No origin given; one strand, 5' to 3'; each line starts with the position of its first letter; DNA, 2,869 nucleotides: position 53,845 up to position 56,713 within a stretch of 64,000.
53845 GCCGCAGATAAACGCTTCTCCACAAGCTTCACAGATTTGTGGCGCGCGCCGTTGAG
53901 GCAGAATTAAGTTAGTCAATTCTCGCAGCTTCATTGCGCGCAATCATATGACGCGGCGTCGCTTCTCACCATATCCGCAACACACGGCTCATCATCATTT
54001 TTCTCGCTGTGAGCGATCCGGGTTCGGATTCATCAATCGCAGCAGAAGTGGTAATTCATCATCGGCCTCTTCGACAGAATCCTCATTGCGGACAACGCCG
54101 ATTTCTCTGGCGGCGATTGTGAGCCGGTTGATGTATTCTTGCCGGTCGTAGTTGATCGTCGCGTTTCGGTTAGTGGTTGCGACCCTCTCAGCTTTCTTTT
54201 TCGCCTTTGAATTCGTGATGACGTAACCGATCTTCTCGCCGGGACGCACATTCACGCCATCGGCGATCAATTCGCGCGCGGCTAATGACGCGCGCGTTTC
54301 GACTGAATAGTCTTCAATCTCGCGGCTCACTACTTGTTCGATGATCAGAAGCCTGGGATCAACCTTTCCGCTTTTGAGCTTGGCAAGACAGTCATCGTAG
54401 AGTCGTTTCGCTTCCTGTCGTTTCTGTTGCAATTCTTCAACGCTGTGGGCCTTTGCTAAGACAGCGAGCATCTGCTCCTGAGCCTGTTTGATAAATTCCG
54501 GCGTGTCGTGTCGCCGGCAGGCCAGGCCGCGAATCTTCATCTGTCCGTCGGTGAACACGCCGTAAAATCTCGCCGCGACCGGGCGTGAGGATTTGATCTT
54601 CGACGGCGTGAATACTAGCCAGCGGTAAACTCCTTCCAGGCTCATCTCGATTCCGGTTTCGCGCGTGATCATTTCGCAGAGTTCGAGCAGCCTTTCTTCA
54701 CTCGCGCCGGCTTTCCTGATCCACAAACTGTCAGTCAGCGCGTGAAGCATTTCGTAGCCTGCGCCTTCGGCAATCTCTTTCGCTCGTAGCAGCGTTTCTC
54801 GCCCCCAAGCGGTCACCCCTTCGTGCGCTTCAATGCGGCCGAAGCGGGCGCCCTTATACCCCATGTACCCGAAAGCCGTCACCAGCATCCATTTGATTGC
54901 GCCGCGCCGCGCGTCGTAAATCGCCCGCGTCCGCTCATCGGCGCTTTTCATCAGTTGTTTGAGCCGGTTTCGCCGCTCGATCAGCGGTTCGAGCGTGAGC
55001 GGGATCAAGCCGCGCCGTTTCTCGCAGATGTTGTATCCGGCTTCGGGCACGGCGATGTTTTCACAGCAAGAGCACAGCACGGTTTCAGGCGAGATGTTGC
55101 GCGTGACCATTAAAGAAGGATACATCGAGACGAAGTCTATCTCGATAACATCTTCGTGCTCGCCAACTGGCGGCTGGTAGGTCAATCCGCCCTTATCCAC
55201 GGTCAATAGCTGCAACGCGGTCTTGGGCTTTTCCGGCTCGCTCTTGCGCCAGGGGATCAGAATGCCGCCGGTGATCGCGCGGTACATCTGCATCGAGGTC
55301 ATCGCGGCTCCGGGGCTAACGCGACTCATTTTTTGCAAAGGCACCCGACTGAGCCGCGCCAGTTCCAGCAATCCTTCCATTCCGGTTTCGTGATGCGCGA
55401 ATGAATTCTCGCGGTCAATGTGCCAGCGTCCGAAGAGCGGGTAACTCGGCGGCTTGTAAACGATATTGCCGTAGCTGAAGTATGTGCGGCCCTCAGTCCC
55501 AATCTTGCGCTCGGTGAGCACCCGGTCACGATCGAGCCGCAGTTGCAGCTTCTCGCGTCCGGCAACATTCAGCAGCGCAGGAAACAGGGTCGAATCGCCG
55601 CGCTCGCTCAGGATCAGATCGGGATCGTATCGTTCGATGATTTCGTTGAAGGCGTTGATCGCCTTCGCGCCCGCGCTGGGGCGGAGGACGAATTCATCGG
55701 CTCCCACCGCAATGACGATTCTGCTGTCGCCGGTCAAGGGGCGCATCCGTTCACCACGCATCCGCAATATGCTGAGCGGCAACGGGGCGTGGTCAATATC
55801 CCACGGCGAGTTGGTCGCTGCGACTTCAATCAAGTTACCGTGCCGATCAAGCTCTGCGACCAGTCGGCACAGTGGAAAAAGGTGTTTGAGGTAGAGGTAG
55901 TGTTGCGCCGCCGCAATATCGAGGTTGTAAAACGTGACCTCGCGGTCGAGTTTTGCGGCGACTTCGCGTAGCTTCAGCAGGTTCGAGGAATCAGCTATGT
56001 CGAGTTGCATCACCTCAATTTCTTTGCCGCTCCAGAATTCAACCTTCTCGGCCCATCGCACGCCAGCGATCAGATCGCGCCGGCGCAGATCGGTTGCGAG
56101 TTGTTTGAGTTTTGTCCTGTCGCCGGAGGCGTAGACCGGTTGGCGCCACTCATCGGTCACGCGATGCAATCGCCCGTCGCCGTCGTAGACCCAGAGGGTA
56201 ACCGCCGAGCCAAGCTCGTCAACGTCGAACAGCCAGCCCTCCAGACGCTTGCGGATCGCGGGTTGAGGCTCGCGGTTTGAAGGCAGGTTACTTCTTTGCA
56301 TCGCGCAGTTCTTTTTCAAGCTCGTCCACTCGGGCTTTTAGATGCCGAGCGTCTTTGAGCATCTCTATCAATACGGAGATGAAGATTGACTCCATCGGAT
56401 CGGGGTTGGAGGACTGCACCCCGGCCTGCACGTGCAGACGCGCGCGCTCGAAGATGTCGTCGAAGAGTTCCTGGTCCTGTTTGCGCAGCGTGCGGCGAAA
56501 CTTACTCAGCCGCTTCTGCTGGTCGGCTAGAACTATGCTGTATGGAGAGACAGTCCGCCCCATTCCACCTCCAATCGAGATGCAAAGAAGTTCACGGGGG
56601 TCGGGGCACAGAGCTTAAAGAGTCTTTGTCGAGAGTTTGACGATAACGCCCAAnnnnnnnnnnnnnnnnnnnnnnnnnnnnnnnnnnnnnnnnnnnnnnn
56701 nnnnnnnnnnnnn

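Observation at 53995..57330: RecA/ImuA-like protein + small protein + divergent family-B DNA polymerase cassette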

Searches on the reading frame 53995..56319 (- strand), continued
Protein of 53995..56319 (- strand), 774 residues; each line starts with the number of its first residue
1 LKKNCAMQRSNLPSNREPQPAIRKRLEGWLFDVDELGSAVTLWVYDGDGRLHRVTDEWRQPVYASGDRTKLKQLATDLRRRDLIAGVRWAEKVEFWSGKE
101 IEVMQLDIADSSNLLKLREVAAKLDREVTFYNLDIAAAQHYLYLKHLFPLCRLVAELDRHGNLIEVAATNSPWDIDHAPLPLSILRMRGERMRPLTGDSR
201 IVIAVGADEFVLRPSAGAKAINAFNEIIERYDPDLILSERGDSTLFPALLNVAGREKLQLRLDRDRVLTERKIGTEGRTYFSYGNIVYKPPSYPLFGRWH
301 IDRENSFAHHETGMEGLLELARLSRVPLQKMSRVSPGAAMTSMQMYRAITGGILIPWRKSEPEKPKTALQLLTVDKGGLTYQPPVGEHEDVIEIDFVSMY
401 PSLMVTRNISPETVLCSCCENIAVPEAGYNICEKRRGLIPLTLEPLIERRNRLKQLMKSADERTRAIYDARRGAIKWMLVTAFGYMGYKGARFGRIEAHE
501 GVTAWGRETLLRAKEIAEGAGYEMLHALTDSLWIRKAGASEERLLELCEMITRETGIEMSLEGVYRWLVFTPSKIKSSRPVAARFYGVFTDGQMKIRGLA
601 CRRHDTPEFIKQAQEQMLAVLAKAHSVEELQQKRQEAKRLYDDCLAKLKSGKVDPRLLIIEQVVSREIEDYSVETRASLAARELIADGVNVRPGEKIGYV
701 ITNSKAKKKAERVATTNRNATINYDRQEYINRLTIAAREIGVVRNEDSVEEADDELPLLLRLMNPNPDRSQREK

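Call 23: find_related_loci(query=A1, collection=genome_contigs, flank=6000)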
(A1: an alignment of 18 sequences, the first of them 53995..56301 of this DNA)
Query A1 (768 aa) in genome_contigs; peptide patterns used: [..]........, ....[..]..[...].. (x = any residue, [..] = any of these).
84 stretches matched a pattern; 63 encode a relative of the query (tblastn E <= 1e-3); 63 distinct loci.
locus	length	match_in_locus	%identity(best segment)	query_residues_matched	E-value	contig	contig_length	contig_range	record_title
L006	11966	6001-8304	91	1-768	0e+0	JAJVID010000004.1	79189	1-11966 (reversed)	MAG: Acidobacteria bacterium isolate Bin_42R c_000000001269, whole genome shotgun sequence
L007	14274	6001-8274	81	1-758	0e+0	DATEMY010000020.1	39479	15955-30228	MAG TPA_asm: Blastocatellia bacterium isolate SMAG_U8955 k141_2445931, whole genome shotgun sequence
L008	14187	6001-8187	76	14-742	0e+0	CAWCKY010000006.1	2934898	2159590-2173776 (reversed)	MAG: uncultured Acidobacteriota bacterium isolate MFD03602.bin.2.40 genome assembly, contig: contig_5274, whole genome s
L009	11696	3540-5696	72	16-734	0e+0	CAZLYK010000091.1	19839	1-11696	MAG TPA_asm: uncultured Heliobacteriaceae bacterium isolate SRP173033_co3_4 genome assembly, contig: NODE_3207_length_19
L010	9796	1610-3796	72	12-740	0e+0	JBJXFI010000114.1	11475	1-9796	MAG: Blastocatellia bacterium isolate F1F2.bin.491 k127_2220786, whole genome shotgun sequence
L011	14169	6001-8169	62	14-734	0e+0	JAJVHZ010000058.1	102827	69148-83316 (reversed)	MAG: Gammaproteobacteria bacterium isolate Bin_33 c_000000000927, whole genome shotgun sequence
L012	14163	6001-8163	58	18-737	0e+0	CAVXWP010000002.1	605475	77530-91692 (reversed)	MAG: Blastocatellia bacterium isolate MFD04944.bin.1.11 genome assembly, contig: contig_21648, whole genome shotgun sequ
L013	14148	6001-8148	60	18-734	0e+0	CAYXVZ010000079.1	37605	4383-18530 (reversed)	MAG TPA_asm: uncultured Heliobacteriaceae bacterium isolate SRP287051_co1_204 genome assembly, contig: NODE_1824_length_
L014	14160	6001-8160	58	16-734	0e+0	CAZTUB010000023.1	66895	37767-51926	MAG TPA_asm: uncultured Clostridia bacterium isolate binchicken_co174_39 genome assembly, contig: NODE_83_length_66895_c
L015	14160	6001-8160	58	16-734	0e+0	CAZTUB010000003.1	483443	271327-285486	MAG TPA_asm: uncultured Clostridia bacterium isolate binchicken_co174_39 genome assembly, contig: NODE_5_length_483443_c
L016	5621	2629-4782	58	18-734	0e+0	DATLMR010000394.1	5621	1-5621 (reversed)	MAG TPA_asm: Blastocatellia bacterium isolate SMAG_U13779 k141_1212246, whole genome shotgun sequence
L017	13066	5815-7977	60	14-734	0e+0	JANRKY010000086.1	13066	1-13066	MAG: Blastocatellia bacterium isolate bins.148 k141_1971616, whole genome shotgun sequence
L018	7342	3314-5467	57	18-734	0e+0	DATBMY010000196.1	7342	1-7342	MAG TPA_asm: Blastocatellia bacterium isolate SMAG_U4010 k141_1498625, whole genome shotgun sequence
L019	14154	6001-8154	56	18-734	0e+0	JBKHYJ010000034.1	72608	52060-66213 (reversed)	MAG: Blastocatellia bacterium isolate NC_bin.3.orig k127_154970, whole genome shotgun sequence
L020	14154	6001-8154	57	18-734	0e+0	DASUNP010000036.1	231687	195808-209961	MAG TPA_asm: Blastocatellia bacterium isolate SMAG_U1603 k141_983479, whole genome shotgun sequence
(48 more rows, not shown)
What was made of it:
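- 63 genome loci span Acidobacteriota, Desulfobaccales, Nitrospirota, Elusimicrobia, WOR-3, Chloroflexi and others (call 23).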

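Call 61: search_protein_families(library=padloc, proteins=[window:53995-56301:-, P0120], max_evalue=0.001)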
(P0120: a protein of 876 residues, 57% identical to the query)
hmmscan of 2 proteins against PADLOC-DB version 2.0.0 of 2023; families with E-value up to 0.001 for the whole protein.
window:53995-56301:- (768 aa): 1 family
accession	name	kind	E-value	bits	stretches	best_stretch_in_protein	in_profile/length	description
PDLC03707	HEase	-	6.6e-33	111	2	476-732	1390-1638/1671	homing endonuclease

P0120 (876 aa): 6 families
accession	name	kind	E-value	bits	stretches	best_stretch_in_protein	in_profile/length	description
PDLC05062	PDC-S66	-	2.8e-31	107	1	720-834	134-240/282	-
PDLC02962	RT-TIR_XII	-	5.5e-23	79.6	1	738-870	342-474/478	single gene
PDLC02961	RT-TIR_XII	-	6.8e-22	76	1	738-867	344-467/475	single gene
PDLC03707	HEase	-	2.4e-21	72.6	2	455-678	1388-1602/1671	homing endonuclease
PDLC00417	ThsB1|ThsB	-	1.4e-14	52.3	1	742-835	167-260/303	TIR-like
PDLC00424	ThsB1|ThsB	-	4.6e-09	34.4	1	729-809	89-169/234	TIR-like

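Call 62: search_protein_families(library=pfam, proteins=[P0120, P0097], max_evalue=0.001)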
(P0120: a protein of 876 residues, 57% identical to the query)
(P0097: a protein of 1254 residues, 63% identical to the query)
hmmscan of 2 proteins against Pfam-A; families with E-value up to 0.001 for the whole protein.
P0120 (876 aa): 3 families
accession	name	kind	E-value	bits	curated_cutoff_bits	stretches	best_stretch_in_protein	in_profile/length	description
PF00136.26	DNA_pol_B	-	3.4e-30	105.7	23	1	326-686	21-417/453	DNA polymerase family B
PF13676.11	TIR_2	-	9.9e-20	71.7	28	1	744-838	1-93/122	TIR domain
PF01582.25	TIR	-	5.8e-09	36.4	21.3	1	743-840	3-100/179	TIR domain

P0097 (1254 aa): 3 families
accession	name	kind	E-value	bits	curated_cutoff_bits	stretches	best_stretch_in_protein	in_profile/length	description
PF00136.26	DNA_pol_B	-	3e-36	125.6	23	2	326-458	21-159/453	DNA polymerase family B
PF14528.11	LAGLIDADG_3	-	1.6e-16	60.7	22.5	2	789-840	2-55/82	LAGLIDADG-like domain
PF14890.11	Intein_splicing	-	9.9e-11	42.1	35.8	1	483-993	12-155/155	Intein splicing domain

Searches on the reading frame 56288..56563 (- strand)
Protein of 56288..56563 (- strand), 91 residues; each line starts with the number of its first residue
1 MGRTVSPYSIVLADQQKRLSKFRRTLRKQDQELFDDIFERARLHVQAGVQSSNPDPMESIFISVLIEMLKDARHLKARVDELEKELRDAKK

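Call 3: search_protein_families(library=pfam, proteins=[window:56288-56563:-], max_evalue=0.01)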
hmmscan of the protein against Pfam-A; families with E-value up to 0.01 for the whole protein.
window:56288-56563:- (91 aa): 0 families

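Call 4: search_protein_families(library=ncbifam, proteins=[window:56288-56563:-], max_evalue=0.01)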
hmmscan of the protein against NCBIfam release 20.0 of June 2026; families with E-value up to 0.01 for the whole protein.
window:56288-56563:- (91 aa): 1 family
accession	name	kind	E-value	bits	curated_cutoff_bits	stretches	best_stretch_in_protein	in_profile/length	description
NF041008.1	cell_div_CdvB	equivalog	0.0014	18.4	370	1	2-38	22-58/260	cell division protein CdvB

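Call 37: find_homologous_proteins(query=window:56288-56563:-, max_evalue=0.001)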
Query window:56288-56563:- (91 aa): 149 proteins with E <= 0.001 among 149 candidates; the best 120 are listed.
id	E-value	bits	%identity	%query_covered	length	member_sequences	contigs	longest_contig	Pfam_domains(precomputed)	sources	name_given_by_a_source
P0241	9.5e-50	184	99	100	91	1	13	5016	PF26485.1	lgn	-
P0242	4.1e-49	182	98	100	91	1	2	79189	PF26485.1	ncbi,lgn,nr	ncbi:MAG: hypothetical protein JMDDDDMK_00060 [Acidobacteria bacterium]|nr:hypothetical protein [Aci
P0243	5.5e-49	181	98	100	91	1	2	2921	PF26485.1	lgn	-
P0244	2.1e-47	176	96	100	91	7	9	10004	PF26485.1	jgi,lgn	jgi:hypothetical protein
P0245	1.2e-46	174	93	100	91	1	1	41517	PF26485.1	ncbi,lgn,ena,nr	ncbi:MAG TPA: hypothetical protein VJ810_01320 [Blastocatellia bacterium]|nr:hypothetical protein [B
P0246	5.4e-46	172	91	100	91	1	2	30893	PF26485.1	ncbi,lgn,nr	ncbi:MAG: hypothetical protein L0Y75_02830 [Acidobacteria bacterium]|nr:hypothetical protein [Acidob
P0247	1.2e-44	168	90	100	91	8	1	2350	PF26485.1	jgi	jgi:hypothetical protein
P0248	1.3e-44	167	89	100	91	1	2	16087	PF26485.1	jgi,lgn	jgi:hypothetical protein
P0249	1.1e-43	164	86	100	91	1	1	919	PF26485.1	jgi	jgi:polyhydroxyalkanoate synthesis regulator phasin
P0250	8.4e-43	162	85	100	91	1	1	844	PF26485.1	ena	-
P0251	1.8e-42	161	85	100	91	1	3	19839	PF26485.1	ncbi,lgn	-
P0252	2.0e-42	160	86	100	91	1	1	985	PF26485.1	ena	-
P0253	3.2e-40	153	82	100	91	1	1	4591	PF26485.1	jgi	jgi:hypothetical protein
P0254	7.5e-40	152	81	100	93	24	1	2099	PF26485.1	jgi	jgi:hypothetical protein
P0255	1.1e-39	152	80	100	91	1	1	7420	PF26485.1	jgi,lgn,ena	-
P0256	1.3e-39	151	79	100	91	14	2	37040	PF26485.1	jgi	jgi:hypothetical protein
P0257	2.3e-39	151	79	100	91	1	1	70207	PF26485.1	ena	-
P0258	2.8e-39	150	83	96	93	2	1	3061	PF26485.1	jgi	-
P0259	4.8e-39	150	79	100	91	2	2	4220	PF26485.1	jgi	jgi:hypothetical protein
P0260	4.9e-39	150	79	100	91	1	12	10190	PF26485.1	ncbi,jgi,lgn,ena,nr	ncbi:MAG TPA: hypothetical protein VKE91_04680 [Blastocatellia bacterium]|jgi:hypothetical protein|n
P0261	6.6e-39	149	79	100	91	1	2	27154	PF26485.1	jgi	jgi:hypothetical protein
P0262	8.3e-39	149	80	100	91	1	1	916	PF26485.1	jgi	jgi:hypothetical protein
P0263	8.6e-39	149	79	100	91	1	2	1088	PF26485.1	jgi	-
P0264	9.5e-39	149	80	100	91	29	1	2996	PF26485.1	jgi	jgi:hypothetical protein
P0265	9.6e-39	149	78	100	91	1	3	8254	PF26485.1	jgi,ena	jgi:hypothetical protein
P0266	9.8e-39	149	79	100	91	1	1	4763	PF26485.1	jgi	jgi:hypothetical protein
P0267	1.2e-38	148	79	99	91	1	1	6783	PF26485.1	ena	-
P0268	1.5e-38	148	77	100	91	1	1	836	PF26485.1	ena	-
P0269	1.6e-38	148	78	100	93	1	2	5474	PF26485.1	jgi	jgi:hypothetical protein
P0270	1.7e-38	148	77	100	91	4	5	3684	PF26485.1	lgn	-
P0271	1.8e-38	148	78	100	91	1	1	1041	PF26485.1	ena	-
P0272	2.1e-38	148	77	100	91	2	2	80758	PF26485.1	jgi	jgi:hypothetical protein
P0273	2.1e-38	148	77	100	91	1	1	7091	PF26485.1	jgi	jgi:hypothetical protein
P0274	2.2e-38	148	78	100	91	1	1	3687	PF26485.1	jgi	jgi:hypothetical protein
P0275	2.4e-38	147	80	100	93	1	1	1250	PF26485.1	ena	-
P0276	2.6e-38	147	78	100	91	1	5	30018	PF26485.1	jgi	jgi:hypothetical protein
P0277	2.6e-38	147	79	100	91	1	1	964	PF26485.1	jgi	jgi:hypothetical protein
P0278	2.9e-38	147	79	100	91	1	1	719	PF26485.1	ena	-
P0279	3.1e-38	147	78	100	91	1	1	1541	PF26485.1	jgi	jgi:hypothetical protein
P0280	3.1e-38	147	79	100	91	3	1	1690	PF26485.1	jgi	jgi:hypothetical protein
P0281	4.2e-38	147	79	100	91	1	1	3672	PF26485.1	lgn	-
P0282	4.9e-38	146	79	100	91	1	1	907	PF26485.1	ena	-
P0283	5.0e-38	146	80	96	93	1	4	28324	PF26485.1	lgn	-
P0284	1.4e-37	145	77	100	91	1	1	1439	PF26485.1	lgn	-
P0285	1.8e-37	145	87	90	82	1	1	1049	PF26485.1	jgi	jgi:polyhydroxyalkanoate synthesis regulator phasin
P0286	1.8e-37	145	75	100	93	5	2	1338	PF26485.1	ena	-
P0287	2.0e-37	145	79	96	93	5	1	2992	PF26485.1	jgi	-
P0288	2.6e-37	144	78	100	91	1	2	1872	PF26485.1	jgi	jgi:hypothetical protein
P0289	2.8e-37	144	77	100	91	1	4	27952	PF26485.1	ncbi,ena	-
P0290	3.0e-37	144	78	100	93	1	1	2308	PF26485.1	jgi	jgi:hypothetical protein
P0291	3.1e-37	144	79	96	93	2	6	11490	PF26485.1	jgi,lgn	jgi:FKBP-type peptidyl-prolyl cis-trans isomerase (trigger factor)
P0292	3.2e-37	144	78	100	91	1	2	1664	PF26485.1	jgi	jgi:hypothetical protein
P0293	4.4e-37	143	74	100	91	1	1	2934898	PF26485.1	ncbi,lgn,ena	-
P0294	5.2e-37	143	76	100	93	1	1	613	PF26485.1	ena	-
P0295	6.1e-37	143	75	100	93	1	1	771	PF26485.1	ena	-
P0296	6.5e-37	143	74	100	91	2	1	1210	PF26485.1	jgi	jgi:hypothetical protein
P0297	6.7e-37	143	75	100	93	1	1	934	PF26485.1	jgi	jgi:hypothetical protein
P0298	7.1e-37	143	78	100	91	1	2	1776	PF26485.1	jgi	jgi:hypothetical protein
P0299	7.3e-37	143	79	96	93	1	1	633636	PF26485.1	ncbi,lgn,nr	ncbi:MAG: hypothetical protein JST85_18420 [Acidobacteria bacterium]|nr:hypothetical protein [Acidob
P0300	8.2e-37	143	74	100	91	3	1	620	PF26485.1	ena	-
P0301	1.1e-36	142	77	100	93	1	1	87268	PF26485.1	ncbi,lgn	-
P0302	1.2e-36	142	76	100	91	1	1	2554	PF26485.1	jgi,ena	-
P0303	1.3e-36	142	77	96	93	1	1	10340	PF26485.1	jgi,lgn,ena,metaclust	metaclust:\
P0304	1.7e-36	142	76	100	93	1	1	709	PF26485.1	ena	-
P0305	1.8e-36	141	78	96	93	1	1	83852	PF26485.1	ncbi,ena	-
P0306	2.0e-36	141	77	100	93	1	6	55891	PF26485.1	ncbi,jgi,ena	jgi:hypothetical protein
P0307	2.2e-36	141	76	100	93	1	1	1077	PF26485.1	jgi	-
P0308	2.9e-36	141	76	100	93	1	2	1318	PF26485.1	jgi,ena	-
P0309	3.1e-36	141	77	99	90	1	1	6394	PF26485.1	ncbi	-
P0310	4.3e-36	140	77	100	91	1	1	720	PF26485.1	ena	-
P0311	5.7e-36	140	76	96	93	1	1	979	PF26485.1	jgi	jgi:hypothetical protein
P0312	5.8e-36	140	77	96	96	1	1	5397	PF26485.1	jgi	jgi:hypothetical protein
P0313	7.6e-36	139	75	100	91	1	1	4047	PF26485.1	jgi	jgi:hypothetical protein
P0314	1.0e-35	139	77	96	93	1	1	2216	PF26485.1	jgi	jgi:hypothetical protein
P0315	1.1e-35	139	76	96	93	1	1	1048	PF26485.1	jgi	jgi:hypothetical protein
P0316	1.1e-35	139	76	96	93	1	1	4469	PF26485.1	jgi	jgi:hypothetical protein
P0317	1.1e-35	139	76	96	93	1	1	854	PF26485.1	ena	-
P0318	1.4e-35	139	74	100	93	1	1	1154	PF26485.1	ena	-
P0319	1.5e-35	139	79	95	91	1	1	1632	PF26485.1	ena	-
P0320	1.5e-35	139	75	97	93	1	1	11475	PF26485.1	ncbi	ncbi:MAG: hypothetical protein ACKVX9_06410 [Blastocatellia bacterium]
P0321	1.9e-35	138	77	96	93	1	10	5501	PF26485.1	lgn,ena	-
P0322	6.1e-35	137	74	99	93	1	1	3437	PF26485.1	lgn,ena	-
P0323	1.5e-34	135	73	99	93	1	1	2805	PF26485.1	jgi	-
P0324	1.9e-34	135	73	100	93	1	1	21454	PF26485.1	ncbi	-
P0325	2.2e-34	135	79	92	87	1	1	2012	PF26485.1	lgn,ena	-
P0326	2.6e-34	135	74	95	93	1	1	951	PF26485.1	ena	-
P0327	3.1e-34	134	74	96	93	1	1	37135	PF26485.1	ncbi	-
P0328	3.3e-34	134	80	90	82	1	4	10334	PF26485.1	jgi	jgi:hypothetical protein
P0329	6.6e-34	133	74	95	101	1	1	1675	PF26485.1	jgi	jgi:hypothetical protein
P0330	1.1e-33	133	82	90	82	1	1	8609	PF26485.1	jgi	jgi:hypothetical protein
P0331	1.2e-33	132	79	90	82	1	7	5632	PF26485.1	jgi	jgi:hypothetical protein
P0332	2.5e-33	131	73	100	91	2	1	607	PF26485.1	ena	-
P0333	6.2e-33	130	82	86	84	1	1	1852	PF26485.1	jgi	jgi:hypothetical protein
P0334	1.3e-32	129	78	90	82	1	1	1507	PF26485.1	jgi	-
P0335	3.6e-32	128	77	90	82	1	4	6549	PF26485.1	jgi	-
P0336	1.0e-31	126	77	90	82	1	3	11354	PF26485.1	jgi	-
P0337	1.4e-31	126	74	90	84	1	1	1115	PF26485.1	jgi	jgi:hypothetical protein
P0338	1.7e-31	126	74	90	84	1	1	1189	PF26485.1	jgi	jgi:hypothetical protein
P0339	1.8e-31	126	74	90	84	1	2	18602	PF26485.1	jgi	jgi:hypothetical protein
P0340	3.8e-31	125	80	84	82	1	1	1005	PF26485.1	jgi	-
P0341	2.5e-30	122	76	86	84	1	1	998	PF26485.1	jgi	jgi:hypothetical protein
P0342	3.2e-30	122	75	90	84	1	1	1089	PF26485.1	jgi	jgi:hypothetical protein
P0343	3.7e-30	121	75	85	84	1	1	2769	PF26485.1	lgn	-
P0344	4.6e-30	121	77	86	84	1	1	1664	PF26485.1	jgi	jgi:hypothetical protein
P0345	1.3e-29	120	77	82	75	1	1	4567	PF26485.1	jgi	jgi:hypothetical protein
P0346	2.0e-29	119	74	90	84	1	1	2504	PF26485.1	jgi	jgi:hypothetical protein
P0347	3.1e-29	118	79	80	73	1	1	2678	PF26485.1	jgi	jgi:hypothetical protein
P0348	4.6e-29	118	74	90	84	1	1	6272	PF26485.1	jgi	jgi:hypothetical protein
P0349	4.6e-26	108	66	95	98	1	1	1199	PF26485.1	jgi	jgi:hypothetical protein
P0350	1.8e-25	106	64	95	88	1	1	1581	PF26485.1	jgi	jgi:hypothetical protein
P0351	4.7e-25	105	67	92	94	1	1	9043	PF26485.1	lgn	-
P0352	1.7e-24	103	60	95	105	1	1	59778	PF26485.1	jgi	jgi:hypothetical protein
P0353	1.0e-23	101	71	77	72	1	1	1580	PF26485.1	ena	-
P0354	1.1e-23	101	62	93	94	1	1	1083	PF26485.1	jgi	-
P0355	1.5e-23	100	60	96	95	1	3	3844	PF26485.1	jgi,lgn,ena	-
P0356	2.2e-23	100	61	93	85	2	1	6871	PF26485.1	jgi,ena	jgi:hypothetical protein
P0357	3.1e-23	99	60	95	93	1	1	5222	PF26485.1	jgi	jgi:hypothetical protein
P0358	3.5e-23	99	57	100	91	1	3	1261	PF26485.1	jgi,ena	jgi:uncharacterized coiled-coil protein SlyX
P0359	4.1e-23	99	59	96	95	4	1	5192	PF26485.1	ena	-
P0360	5.3e-23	99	59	95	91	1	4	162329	PF26485.1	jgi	jgi:hypothetical protein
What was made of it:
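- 56288..56563 (-): PPB2 (Pfam DUF8156): 91-aa three-helix protein with the conserved N-terminal MGRT arm. Homologues carry PF26485 (call 37).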

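Call 61: search_protein_families(library=padloc, proteins=[window:56288-56563:-], max_evalue=0.001)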
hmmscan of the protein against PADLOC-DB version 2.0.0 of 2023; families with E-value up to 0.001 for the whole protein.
window:56288-56563:- (91 aa): 0 families

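Call 64: predict_structure(alignment_id=A5)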
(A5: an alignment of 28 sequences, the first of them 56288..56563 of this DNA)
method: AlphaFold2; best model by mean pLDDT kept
length: 91 residues; sequences in the alignment: 28
mean_pLDDT: 77.1   pTM: 0.42
mean pLDDT of the five models: 77.1, 73.1, 73.0, 70.5, 70.1
residues with pLDDT >= 90: 13; 70-90: 50; 50-70: 27; < 50: 1
segments of 3 or more residues with pLDDT < 50: none
pLDDT, mean of each block of 10 residues (from residue 1): 61 80 88 85 67 57 78 90 88 65
secondary structure, 60 per line:
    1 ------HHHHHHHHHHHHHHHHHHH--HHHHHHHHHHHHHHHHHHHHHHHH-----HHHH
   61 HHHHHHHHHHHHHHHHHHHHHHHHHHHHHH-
elements in order: H7-25 H28-51 H57-90
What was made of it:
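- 56288..56563 (-): AF2 gives helices 7-25, 28-51 and 57-90 with a free N-terminal arm (call 64).
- On PolB2 operon / mutasome (iRadA-PPB2-PolB2): Three helices with a free arm in the AF2 model (call 64).
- PPB2 is a three-helix protein with a free N-terminal arm (call 64).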

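Call 68: fold_search(model_id=the predicted structure, library=pdb)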
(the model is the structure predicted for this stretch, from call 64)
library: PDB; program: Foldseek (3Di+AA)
matches with E <= 10: 3; with E <= 0.001: 0
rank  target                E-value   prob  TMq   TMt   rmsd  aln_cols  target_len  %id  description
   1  8j0h_E                4.9e+00  0.09  0.38  0.27   7.0        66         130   26  Crystal structure of the fission yeast Rex1BD protein(C4H3.06) (released 2023-11-01)
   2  4ij2_F                6.2e+00  0.08  0.34  0.11   6.3        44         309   20  Human methemoglobin in complex with the second and third NEAT domains of IsdH from Staphylococcus aureus (released 2013-12-25)
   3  4ij2_E                7.8e+00  0.07  0.34  0.12   6.2        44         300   20  Human methemoglobin in complex with the second and third NEAT domains of IsdH from Staphylococcus aureus (released 2013-12-25)
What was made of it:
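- Tried and rejected: Foldseek of the PPB2 monomer against PDB: no meaningful hit (call 68).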
